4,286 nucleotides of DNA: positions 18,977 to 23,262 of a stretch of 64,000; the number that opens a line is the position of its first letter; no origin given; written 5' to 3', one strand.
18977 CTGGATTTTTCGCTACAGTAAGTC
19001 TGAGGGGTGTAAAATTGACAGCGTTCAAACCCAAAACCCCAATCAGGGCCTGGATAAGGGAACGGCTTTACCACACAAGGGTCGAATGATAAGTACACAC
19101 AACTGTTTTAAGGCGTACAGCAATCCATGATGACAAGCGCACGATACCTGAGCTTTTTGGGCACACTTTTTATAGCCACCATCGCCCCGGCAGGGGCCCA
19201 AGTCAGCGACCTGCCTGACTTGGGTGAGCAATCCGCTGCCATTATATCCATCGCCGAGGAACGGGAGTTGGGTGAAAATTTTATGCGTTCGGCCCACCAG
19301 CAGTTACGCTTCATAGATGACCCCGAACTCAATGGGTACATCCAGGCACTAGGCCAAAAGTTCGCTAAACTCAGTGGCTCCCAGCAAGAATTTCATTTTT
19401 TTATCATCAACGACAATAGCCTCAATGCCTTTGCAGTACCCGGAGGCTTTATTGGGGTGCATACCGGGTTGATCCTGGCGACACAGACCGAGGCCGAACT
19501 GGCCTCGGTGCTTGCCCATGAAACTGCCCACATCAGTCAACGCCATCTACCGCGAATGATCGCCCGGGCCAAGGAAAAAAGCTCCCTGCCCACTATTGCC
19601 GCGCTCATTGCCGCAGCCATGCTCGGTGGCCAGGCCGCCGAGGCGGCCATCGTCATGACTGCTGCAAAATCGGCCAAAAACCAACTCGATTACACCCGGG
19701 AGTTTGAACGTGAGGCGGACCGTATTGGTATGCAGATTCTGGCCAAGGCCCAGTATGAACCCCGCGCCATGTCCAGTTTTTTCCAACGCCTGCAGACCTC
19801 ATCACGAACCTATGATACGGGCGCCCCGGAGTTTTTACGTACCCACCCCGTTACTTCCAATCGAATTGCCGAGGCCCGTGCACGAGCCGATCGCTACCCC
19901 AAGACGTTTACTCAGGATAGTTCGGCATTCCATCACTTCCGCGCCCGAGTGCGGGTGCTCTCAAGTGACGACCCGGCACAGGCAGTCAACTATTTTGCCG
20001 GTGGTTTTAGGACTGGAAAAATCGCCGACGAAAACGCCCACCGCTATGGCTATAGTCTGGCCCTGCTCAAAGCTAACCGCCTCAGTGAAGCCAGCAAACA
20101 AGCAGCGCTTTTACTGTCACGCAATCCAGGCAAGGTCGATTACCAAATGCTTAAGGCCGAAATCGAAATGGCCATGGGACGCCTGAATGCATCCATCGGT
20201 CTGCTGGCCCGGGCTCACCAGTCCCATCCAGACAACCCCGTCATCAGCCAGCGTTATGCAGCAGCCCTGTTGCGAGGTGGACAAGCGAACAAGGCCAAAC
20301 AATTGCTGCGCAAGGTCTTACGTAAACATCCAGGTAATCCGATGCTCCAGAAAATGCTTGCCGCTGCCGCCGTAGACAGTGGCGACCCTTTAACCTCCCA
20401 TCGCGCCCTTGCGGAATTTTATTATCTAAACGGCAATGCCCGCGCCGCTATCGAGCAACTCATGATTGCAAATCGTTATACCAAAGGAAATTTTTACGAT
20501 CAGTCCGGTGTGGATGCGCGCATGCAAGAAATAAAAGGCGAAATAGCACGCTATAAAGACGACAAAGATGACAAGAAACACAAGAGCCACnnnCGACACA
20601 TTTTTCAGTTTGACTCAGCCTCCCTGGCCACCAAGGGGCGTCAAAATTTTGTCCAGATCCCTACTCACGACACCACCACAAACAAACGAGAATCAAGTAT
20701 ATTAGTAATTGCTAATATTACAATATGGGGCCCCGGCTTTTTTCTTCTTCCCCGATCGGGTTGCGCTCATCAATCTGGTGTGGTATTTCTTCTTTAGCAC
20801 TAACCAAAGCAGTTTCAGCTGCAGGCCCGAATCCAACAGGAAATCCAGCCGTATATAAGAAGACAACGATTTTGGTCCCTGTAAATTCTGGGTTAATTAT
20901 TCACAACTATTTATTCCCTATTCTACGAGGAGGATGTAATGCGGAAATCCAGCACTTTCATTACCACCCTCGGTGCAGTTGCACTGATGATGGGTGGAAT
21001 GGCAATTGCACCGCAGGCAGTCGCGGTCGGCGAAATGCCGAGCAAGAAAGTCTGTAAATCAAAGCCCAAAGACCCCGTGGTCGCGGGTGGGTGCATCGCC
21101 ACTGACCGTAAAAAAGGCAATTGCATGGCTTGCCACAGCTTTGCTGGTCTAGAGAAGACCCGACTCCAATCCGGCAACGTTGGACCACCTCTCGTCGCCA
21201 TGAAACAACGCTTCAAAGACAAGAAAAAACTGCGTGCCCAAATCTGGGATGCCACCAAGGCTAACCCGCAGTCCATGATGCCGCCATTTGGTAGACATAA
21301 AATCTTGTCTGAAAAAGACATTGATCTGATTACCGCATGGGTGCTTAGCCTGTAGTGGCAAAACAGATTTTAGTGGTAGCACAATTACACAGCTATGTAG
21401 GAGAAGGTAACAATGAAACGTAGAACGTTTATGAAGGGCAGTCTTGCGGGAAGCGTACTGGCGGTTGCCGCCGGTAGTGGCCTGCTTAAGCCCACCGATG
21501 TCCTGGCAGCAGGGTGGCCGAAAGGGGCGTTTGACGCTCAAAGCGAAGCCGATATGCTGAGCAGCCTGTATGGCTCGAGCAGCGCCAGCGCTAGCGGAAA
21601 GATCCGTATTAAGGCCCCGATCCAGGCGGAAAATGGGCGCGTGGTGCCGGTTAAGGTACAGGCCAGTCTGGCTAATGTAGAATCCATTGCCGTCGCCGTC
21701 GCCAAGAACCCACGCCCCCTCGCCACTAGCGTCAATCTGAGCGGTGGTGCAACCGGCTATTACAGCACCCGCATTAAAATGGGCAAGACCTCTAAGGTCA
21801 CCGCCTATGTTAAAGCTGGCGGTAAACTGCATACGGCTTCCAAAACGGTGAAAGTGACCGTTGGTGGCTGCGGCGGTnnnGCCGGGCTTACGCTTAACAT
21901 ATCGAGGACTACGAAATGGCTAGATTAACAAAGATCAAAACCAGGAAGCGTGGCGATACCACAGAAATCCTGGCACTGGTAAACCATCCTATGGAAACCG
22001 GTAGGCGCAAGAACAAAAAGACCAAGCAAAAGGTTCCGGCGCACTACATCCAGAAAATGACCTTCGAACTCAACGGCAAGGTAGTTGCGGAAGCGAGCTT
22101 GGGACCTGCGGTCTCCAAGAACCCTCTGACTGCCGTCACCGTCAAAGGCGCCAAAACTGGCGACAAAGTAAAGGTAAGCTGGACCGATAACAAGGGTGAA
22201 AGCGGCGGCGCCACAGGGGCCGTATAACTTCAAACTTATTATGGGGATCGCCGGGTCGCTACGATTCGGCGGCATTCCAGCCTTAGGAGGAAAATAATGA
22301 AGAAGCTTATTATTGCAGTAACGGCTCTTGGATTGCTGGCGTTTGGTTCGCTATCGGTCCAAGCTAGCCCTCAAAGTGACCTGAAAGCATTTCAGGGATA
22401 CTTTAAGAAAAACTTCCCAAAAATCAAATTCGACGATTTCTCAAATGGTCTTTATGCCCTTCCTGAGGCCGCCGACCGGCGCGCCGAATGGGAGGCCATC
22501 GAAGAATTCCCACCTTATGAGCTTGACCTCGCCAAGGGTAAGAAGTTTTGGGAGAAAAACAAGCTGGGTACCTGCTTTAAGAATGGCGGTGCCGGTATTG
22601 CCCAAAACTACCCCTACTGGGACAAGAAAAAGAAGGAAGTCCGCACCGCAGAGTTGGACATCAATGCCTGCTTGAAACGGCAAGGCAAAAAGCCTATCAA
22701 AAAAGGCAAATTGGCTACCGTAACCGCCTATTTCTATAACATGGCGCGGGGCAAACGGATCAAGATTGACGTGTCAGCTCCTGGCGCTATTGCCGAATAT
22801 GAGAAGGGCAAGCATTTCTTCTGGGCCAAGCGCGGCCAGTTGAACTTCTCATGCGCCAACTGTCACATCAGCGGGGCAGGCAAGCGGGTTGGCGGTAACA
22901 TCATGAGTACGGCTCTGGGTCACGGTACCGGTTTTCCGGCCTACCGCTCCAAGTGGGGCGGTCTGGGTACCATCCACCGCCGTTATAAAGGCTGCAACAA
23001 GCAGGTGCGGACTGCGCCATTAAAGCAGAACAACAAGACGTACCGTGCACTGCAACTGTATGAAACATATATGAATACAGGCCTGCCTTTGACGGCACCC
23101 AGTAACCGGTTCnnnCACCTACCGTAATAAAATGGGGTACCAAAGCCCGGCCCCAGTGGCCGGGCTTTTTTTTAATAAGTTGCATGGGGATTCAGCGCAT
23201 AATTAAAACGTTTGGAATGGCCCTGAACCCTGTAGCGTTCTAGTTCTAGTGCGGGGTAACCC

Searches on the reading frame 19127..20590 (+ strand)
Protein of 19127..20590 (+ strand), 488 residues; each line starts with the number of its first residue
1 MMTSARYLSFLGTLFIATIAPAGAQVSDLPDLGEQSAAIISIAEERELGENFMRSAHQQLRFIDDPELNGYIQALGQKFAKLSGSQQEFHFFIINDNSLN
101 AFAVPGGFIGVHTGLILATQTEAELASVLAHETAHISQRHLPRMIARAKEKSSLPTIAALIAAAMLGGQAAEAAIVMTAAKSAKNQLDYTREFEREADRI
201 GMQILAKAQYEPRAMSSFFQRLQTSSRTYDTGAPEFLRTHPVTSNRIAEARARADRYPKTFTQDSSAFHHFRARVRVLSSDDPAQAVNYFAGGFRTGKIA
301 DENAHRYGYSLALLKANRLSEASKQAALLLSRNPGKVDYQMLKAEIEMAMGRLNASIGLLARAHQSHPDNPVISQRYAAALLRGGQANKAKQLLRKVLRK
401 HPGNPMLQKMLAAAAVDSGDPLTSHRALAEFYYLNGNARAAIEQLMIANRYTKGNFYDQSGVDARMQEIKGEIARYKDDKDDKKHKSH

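Call 8: search_protein_families(library=pfam, proteins=[window:19127-20590:+])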
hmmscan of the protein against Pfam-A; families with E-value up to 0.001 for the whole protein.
window:19127-20590:+ (488 aa): 6 families
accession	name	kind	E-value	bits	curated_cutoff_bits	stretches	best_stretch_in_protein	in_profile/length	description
PF01435.24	Peptidase_M48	-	2.2e-35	122.6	20.3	1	68-253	3-185/186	Peptidase family M48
PF14559.12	TPR_19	-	1.7e-15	57.5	25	1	348-413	2-67/68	Tetratricopeptide repeat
PF23914.1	TPR_CcmH_CycH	-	3.2e-09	37.3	42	1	333-421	46-137/158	Cytochrome c-type biogenesis protein H TPR domain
PF13428.12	TPR_14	-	2.3e-08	34.3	23.5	1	374-413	4-43/44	Tetratricopeptide repeat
PF12895.13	ANAPC3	-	0.00044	20.9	27.2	0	352-403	4-57/82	Anaphase-promoting complex, cyclosome, subunit 3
PF13431.12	TPR_17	-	0.00046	20.7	24.4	0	366-392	8-34/34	Tetratricopeptide repeat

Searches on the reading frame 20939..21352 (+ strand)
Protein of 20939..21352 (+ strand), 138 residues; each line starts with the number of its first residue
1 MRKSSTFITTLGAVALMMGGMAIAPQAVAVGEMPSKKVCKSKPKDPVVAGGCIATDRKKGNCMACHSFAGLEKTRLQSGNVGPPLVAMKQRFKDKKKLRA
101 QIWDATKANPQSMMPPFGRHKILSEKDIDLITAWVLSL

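Call 5: search_protein_families(library=pfam, proteins=[window:20939-21352:+])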
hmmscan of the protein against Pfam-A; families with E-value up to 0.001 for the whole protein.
window:20939-21352:+ (138 aa): 2 families
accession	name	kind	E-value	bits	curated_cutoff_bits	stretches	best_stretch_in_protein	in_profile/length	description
PF00034.26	Cytochrom_C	-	2.6e-08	35.5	21.3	1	60-138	10-89/90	Cytochrome c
PF13442.11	Cytochrome_CBB3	-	5.5e-06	27.1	27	1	61-135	13-68/68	Cytochrome C oxidase, cbb3-type, subunit III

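Call 7: search_protein_families(library=ncbifam, proteins=[window:20939-21352:+])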
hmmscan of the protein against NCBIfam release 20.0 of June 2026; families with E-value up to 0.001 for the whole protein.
window:20939-21352:+ (138 aa): 3 families
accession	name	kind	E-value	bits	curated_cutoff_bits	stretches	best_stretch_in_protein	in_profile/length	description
TIGR04485.1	thiosulf_SoxX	equivalog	2.7e-24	85.7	61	1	58-138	1-78/78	sulfur oxidation c-type cytochrome SoxX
NF050122.1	bc1_QcrC_actin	exception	4e-05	23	200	1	59-132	144-206/253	cytochrome bc1 complex diheme cytochrome c subunit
TIGR04494.1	c550_PedF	equivalog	0.00016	21.6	122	1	14-135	11-127/133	cytochrome c-550 PedF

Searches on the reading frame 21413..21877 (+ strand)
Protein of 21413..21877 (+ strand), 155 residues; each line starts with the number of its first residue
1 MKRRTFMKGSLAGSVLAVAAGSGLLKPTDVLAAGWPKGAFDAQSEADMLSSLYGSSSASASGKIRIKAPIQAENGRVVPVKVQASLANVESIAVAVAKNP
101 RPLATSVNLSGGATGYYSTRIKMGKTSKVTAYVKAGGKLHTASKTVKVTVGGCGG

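Call 5: search_protein_families(library=pfam, proteins=[window:21413-21877:+])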
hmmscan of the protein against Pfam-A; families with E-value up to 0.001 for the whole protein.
window:21413-21877:+ (155 aa): 1 family
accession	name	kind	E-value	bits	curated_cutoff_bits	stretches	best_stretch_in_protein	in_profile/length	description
PF13501.12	SoxY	-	8.8e-30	103.6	28.4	1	51-153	3-112/112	Sulfur oxidation protein SoxY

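Call 7: search_protein_families(library=ncbifam, proteins=[window:21413-21877:+])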
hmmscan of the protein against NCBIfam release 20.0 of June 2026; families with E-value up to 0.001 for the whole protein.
window:21413-21877:+ (155 aa): 3 families
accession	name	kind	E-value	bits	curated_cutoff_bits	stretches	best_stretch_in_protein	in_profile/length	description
TIGR04488.1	SoxY_true_GGCGG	equivalog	3.4e-44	150.8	125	1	2-155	1-149/149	thiosulfate oxidation carrier protein SoxY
TIGR04557.1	fuse_rel_SoxYZ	equivalog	9.7e-17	61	140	1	58-154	15-115/226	quinoprotein dehydrogenase-associated SoxYZ-like carrier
TIGR04487.1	SoxY_para_1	exception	5e-07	29.6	172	1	38-153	24-144/146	SoxY-related AACIE arm protein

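Call 20: find_homologous_proteins(query=window:21413-21877:+)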
Query window:21413-21877:+ (155 aa): 1876 proteins with E <= 0.001 among 2340 candidates; the best 120 are listed.
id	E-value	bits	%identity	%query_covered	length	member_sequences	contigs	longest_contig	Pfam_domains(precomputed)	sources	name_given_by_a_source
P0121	6.4e-89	313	100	100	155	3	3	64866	PF13501.13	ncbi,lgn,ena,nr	ncbi:MAG TPA: thiosulfate oxidation carrier protein SoxY [Acidiferrobacteraceae bacterium]|nr:thiosu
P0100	2.9e-77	276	89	100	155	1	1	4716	PF13501.13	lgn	-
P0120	8.0e-72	258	81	100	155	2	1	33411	PF13501.13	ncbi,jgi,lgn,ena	-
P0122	2.6e-70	253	79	100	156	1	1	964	PF13501.13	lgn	-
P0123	2.8e-69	250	77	100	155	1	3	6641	PF13501.13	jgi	-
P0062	2.0e-68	247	77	100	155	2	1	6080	PF13501.13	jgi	jgi:sulfur-oxidizing protein SoxY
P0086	2.9e-65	237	75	100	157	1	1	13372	PF13501.13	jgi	jgi:sulfur-oxidizing protein SoxY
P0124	4.6e-65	236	75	100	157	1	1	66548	PF13501.13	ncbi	-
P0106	6.7e-65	236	74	100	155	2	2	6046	PF13501.13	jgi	-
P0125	3.9e-64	233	74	100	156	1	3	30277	PF13501.13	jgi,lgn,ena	jgi:sulfur-oxidizing protein SoxY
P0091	2.2e-63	231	74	100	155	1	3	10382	PF13501.13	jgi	-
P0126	6.3e-63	229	71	100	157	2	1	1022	PF13501.13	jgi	jgi:sulfur-oxidizing protein SoxY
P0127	3.1e-61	224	74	100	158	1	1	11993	PF13501.13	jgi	jgi:sulfur-oxidizing protein SoxY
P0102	9.7e-61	222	70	100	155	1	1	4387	PF13501.13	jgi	jgi:sulfur-oxidizing protein SoxY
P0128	3.3e-59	217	71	100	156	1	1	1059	PF13501.13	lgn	-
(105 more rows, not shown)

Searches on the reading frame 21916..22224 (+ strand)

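Call 5: search_protein_families(library=pfam, proteins=[window:21916-22224:+])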
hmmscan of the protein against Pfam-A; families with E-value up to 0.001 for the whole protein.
window:21916-22224:+ (103 aa): 1 family
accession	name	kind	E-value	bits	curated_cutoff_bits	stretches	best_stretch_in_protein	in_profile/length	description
PF08770.17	SoxZ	-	7.3e-34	115.8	25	1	8-97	4-93/98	Sulphur oxidation protein SoxZ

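Call 7: search_protein_families(library=ncbifam, proteins=[window:21916-22224:+])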
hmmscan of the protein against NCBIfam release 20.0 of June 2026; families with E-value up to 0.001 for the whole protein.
window:21916-22224:+ (103 aa): 2 families
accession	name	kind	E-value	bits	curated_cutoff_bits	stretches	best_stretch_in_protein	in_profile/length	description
TIGR04490.1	SoxZ_true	equivalog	3.4e-36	123.1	76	1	6-100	1-95/98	thiosulfate oxidation carrier complex protein SoxZ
TIGR04557.1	fuse_rel_SoxYZ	equivalog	1.3e-16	60.6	140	1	3-95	128-223/226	quinoprotein dehydrogenase-associated SoxYZ-like carrier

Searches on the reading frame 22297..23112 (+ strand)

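Call 5: search_protein_families(library=pfam, proteins=[window:22297-23112:+])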
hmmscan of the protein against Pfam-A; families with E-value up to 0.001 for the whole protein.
window:22297-23112:+ (272 aa): 1 family
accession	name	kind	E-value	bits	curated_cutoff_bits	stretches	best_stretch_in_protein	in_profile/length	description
PF21342.2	SoxA-TsdA_cyt-c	-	3.3e-13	49.9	27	1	88-154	15-87/88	SoxA/TsdA, cytochrome c domain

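Call 7: search_protein_families(library=ncbifam, proteins=[window:22297-23112:+])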
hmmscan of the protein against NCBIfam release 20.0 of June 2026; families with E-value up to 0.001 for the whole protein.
window:22297-23112:+ (272 aa): 1 family
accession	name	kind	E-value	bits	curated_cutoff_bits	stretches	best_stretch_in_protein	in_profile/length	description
TIGR04484.1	thiosulf_SoxA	equivalog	6.8e-56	188.9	110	1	73-270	1-210/212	sulfur oxidation c-type cytochrome SoxA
